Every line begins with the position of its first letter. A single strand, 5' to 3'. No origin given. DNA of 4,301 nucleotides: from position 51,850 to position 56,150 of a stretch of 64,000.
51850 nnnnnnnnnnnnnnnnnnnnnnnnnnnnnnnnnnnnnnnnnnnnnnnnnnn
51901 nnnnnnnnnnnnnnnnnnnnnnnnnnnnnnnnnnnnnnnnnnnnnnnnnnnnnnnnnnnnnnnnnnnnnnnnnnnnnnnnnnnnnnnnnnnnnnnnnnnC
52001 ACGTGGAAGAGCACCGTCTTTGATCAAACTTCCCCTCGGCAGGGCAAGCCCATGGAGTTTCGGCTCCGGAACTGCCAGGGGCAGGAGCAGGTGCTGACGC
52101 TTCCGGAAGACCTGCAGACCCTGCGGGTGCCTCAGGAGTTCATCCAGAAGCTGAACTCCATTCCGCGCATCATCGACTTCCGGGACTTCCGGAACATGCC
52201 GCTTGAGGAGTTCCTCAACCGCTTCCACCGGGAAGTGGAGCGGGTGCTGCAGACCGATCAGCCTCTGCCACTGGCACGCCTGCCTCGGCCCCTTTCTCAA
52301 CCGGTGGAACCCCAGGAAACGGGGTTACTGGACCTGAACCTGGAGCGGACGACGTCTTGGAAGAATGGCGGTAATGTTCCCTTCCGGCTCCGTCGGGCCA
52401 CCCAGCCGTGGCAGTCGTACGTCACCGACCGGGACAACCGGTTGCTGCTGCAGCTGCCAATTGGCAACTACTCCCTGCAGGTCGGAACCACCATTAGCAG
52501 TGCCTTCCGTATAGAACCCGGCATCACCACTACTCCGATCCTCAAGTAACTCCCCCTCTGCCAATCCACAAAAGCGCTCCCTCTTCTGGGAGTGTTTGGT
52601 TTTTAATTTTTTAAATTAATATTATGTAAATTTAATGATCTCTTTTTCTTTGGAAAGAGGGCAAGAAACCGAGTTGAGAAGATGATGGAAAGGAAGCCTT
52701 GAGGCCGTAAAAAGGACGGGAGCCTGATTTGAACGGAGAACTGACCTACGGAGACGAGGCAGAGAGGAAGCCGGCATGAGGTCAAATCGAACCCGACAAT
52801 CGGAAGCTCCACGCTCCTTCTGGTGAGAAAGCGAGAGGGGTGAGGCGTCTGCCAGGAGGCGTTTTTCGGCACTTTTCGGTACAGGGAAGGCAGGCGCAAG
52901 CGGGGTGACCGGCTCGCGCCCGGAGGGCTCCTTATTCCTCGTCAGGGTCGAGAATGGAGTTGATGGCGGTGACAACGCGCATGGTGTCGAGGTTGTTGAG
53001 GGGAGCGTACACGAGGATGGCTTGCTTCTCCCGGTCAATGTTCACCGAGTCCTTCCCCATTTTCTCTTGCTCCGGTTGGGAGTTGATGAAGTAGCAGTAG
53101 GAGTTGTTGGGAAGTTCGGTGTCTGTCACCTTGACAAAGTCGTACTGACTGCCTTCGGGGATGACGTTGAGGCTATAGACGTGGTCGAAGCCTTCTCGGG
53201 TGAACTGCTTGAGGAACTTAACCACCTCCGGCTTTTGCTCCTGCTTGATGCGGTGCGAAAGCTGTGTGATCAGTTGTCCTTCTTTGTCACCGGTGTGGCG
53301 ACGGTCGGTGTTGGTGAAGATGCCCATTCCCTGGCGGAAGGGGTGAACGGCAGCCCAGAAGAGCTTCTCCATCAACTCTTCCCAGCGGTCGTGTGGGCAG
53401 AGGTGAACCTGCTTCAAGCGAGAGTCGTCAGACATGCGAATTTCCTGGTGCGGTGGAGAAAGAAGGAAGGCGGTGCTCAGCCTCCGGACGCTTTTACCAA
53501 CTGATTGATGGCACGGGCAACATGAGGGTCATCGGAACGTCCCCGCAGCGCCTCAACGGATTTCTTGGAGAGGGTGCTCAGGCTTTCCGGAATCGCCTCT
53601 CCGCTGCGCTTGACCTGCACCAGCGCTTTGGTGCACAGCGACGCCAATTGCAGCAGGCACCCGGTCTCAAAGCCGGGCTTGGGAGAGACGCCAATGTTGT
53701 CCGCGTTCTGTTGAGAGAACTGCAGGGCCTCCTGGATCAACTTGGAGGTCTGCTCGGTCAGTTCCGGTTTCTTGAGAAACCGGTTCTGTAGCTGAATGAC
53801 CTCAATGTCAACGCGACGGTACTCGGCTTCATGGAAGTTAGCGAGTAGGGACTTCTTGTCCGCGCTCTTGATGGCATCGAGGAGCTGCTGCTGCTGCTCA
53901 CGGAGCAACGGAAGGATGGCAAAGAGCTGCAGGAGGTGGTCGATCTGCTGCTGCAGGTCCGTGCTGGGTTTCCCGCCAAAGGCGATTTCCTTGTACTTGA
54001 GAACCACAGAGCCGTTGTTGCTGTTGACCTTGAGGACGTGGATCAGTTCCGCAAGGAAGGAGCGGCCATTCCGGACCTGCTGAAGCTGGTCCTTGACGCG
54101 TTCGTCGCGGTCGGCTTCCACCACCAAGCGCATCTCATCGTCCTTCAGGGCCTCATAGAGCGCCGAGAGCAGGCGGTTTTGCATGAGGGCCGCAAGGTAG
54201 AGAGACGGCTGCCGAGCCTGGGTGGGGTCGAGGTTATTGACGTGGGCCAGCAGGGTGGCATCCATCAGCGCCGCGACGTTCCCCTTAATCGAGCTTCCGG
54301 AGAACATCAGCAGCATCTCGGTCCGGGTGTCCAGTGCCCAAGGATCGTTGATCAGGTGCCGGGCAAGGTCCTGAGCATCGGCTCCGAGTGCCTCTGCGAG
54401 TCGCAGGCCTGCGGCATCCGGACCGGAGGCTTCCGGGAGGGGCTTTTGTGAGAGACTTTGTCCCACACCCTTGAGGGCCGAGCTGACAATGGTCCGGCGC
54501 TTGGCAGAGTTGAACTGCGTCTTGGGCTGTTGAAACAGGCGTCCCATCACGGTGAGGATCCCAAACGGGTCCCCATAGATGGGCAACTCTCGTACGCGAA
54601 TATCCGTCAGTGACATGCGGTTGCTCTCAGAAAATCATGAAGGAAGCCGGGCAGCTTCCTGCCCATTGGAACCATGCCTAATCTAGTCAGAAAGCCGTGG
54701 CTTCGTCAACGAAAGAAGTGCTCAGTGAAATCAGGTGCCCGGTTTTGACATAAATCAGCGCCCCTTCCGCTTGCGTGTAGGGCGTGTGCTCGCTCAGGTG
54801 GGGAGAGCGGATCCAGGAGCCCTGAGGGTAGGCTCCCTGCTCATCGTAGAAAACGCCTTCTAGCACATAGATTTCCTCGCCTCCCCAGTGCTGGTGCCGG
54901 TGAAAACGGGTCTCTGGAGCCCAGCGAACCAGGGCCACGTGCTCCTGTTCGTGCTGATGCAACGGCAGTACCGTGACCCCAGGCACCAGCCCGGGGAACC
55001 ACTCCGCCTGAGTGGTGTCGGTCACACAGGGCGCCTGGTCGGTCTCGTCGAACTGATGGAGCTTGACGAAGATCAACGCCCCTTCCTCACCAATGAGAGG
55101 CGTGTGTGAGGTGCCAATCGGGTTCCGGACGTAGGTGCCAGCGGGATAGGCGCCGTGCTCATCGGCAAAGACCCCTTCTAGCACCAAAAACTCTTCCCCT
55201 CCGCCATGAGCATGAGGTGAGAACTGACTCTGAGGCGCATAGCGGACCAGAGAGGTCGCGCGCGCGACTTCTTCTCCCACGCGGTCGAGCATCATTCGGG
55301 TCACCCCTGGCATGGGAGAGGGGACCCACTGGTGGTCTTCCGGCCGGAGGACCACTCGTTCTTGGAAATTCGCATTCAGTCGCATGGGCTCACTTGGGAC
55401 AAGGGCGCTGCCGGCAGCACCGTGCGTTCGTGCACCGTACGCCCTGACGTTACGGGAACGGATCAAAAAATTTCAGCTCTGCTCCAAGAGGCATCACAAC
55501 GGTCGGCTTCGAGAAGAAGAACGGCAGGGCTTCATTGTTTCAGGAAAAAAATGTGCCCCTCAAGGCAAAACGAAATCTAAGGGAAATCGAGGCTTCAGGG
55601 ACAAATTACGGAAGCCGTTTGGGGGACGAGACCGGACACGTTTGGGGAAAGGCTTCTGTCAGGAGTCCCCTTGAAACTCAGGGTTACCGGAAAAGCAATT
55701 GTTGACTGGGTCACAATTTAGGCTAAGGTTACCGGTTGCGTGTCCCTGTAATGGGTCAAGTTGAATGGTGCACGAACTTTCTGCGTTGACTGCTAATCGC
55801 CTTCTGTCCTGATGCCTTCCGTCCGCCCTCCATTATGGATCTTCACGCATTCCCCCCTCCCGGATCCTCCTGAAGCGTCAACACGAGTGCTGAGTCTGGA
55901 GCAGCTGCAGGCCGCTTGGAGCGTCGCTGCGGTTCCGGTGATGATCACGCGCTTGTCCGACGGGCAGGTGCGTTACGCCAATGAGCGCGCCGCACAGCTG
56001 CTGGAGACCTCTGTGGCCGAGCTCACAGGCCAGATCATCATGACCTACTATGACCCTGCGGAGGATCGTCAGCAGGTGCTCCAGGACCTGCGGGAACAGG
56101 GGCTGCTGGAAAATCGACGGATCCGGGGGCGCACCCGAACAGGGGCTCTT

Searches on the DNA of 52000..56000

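Call 55: search_rna_families(source=window, start=52000, end=56000, threshold=evalue, max_evalue=1)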
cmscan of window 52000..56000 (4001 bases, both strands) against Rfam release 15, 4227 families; matches with E-value up to 1: 0.
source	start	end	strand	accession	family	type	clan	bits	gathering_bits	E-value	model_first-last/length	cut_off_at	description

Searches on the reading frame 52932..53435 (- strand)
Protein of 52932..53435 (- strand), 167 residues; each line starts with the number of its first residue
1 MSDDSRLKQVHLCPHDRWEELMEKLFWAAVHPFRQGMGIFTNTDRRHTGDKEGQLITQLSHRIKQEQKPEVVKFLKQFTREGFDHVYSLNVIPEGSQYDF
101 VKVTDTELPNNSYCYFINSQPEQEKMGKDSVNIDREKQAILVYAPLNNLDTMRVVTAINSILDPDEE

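Call 3: search_protein_families(library=pfam, proteins=[window:52932-53435:-], max_evalue=1)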
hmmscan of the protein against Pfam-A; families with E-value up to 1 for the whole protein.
window:52932-53435:- (167 aa): 0 families

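Call 4: search_protein_families(library=ncbifam, proteins=[window:52932-53435:-], max_evalue=1)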
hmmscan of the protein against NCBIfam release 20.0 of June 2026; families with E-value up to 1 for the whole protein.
window:52932-53435:- (167 aa): 0 families

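Call 5: search_protein_families(library=padloc, proteins=[window:52932-53435:-], max_evalue=1)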
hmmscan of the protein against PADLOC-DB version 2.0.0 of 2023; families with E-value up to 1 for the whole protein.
window:52932-53435:- (167 aa): 1 family
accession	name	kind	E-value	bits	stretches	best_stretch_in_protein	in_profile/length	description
PDLC00016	DruF2|DruF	-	0.007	12.3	1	39-95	396-453/1030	Unknown function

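Call 7: find_homologous_proteins(query=window:52932-53435:-)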
Query window:52932-53435:- (167 aa): 2 proteins with E <= 0.001 among 10 candidates.
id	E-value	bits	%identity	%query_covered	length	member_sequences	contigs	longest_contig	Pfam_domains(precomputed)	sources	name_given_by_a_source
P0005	4.1e-94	331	86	100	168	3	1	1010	-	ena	-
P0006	1.2e-90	320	84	99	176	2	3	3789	-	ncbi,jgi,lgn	ncbi:MAG: hypothetical protein ACO4AU_14510 [bacterium]|jgi:hypothetical protein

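Call 12: find_encoding_contigs(protein=P0006, flank=10000, max_places=6)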
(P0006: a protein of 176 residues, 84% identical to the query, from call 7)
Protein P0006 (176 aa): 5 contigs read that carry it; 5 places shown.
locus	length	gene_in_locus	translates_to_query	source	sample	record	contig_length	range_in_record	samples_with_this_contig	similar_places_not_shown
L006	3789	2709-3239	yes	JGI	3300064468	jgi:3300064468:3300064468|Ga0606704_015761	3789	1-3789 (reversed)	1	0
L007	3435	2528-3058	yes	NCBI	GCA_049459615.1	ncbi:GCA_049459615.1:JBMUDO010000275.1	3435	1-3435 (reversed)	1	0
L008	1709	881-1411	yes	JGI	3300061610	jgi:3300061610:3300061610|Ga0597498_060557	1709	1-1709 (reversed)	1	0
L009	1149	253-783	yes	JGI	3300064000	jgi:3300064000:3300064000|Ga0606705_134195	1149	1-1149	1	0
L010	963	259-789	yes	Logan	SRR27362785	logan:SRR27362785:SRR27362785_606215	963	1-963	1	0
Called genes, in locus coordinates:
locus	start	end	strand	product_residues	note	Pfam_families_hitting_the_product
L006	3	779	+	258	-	?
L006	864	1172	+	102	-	PF28396:SepQ_C, PF01052:FliMN_C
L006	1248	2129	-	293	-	PF25539:Bestrophin_2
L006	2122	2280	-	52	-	-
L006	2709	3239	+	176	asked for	-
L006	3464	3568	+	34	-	-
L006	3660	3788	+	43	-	?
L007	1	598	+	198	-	PF03781:FGE-sulfatase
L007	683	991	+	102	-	PF28396:SepQ_C, PF01052:FliMN_C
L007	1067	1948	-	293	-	PF25539:Bestrophin_2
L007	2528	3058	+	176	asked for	-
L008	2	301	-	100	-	?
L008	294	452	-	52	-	-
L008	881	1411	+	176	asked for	-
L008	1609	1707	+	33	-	?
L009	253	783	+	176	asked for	-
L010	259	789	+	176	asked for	-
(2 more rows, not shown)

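Call 13: find_encoding_contigs(protein=P0005, flank=10000, max_places=6)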
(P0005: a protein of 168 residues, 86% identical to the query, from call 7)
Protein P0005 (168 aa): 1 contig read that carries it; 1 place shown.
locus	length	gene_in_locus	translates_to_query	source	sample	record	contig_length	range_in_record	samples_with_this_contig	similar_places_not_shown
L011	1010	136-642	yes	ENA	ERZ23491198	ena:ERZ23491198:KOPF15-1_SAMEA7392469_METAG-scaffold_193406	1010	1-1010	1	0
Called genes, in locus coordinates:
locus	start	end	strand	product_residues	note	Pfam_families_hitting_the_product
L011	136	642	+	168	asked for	-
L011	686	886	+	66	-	-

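Call 21: search_solved_structures(query=A2, max_evalue=10)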
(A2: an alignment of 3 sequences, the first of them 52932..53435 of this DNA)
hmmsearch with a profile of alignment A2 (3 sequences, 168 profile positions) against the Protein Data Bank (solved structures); distinct sequences matched with E-value up to 10: 4.
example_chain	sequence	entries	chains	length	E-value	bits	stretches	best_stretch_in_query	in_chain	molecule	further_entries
8v11_A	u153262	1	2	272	0.2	14.9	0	67-108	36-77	Kinetochore protein NDC80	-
5tcs_A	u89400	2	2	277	0.2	14.8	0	67-108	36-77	Kinetochore protein NDC80 | NDC80 isoform 1,NDC80 isoform 1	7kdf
5td8_A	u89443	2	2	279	0.2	14.8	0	67-108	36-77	Kinetochore protein NDC80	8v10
8g0q_A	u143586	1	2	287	0.21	14.7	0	67-108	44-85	Kinetochore protein NDC80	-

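Call 26: find_related_loci(query=A2, collection=metagenome_contigs, flank=10000)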
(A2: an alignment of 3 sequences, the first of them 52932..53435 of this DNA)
Query A2 (167 aa) in metagenome_contigs; peptide patterns used: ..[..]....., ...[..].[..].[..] (x = any residue, [..] = any of these).
116 stretches matched a pattern, but none encodes a relative of the query by tblastn (E <= 1e-3).

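Call 34: predict_structure(alignment_id=A2)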
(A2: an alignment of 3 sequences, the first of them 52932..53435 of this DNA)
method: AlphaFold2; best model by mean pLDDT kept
length: 167 residues; sequences in the alignment: 3
mean_pLDDT: 34.4   pTM: 0.22
mean pLDDT of the five models: 34.4, 34.4, 33.0, 31.6, 29.5
residues with pLDDT >= 90: 0; 70-90: 0; 50-70: 0; < 50: 167
segments of 3 or more residues with pLDDT < 50: 1-167
pLDDT, mean of each block of 10 residues (from residue 1): 33 42 40 30 28 29 35 32 36 36 37 36 28 30 38 39 37
secondary structure, 60 per line:
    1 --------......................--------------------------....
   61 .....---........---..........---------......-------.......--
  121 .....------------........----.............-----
elements in order: E9-14 H15-30 H57-65 H69-76 H80-89 E99-104 E112-118 H121-125 E138-145 H150-162

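Call 52: search_protein_families(library=phrogs, proteins=[window:52932-53435:-], max_evalue=1)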
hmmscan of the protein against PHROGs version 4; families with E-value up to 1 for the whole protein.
window:52932-53435:- (167 aa): 0 families

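Call 57: search_protein_families(library=ncbifam, proteins=[P0006], max_evalue=0.1)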
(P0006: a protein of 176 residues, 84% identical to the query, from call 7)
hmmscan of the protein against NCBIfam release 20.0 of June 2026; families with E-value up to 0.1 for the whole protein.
P0006 (176 aa): 1 family
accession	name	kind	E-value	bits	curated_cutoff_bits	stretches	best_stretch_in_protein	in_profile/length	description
NF010775.0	PRK14178.1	equivalog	0.066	12.4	465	1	130-165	78-113/279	bifunctional methylenetetrahydrofolate dehydrogenase/methenyltetrahydrofolate cyclohydrolase FolD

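Call 59: search_dna_similar(query=window:52932-53435:-, collection=plasmids, mode=protein, max_evalue=1)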
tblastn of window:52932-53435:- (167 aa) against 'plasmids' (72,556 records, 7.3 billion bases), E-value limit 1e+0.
No match.

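Call 60: search_dna_similar(query=window:52932-53435:-, collection=phages, mode=protein, max_evalue=1)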
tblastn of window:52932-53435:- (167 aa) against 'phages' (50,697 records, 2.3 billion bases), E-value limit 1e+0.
No match.

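Call 62: find_related_loci(query=A2, collection=viral_contigs, flank=5000)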
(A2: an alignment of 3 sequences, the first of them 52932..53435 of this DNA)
Query A2 (167 aa) in viral_contigs; peptide patterns used: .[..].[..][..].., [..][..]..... (x = any residue, [..] = any of these).
89 stretches matched a pattern, but none encodes a relative of the query by tblastn (E <= 1e-3).
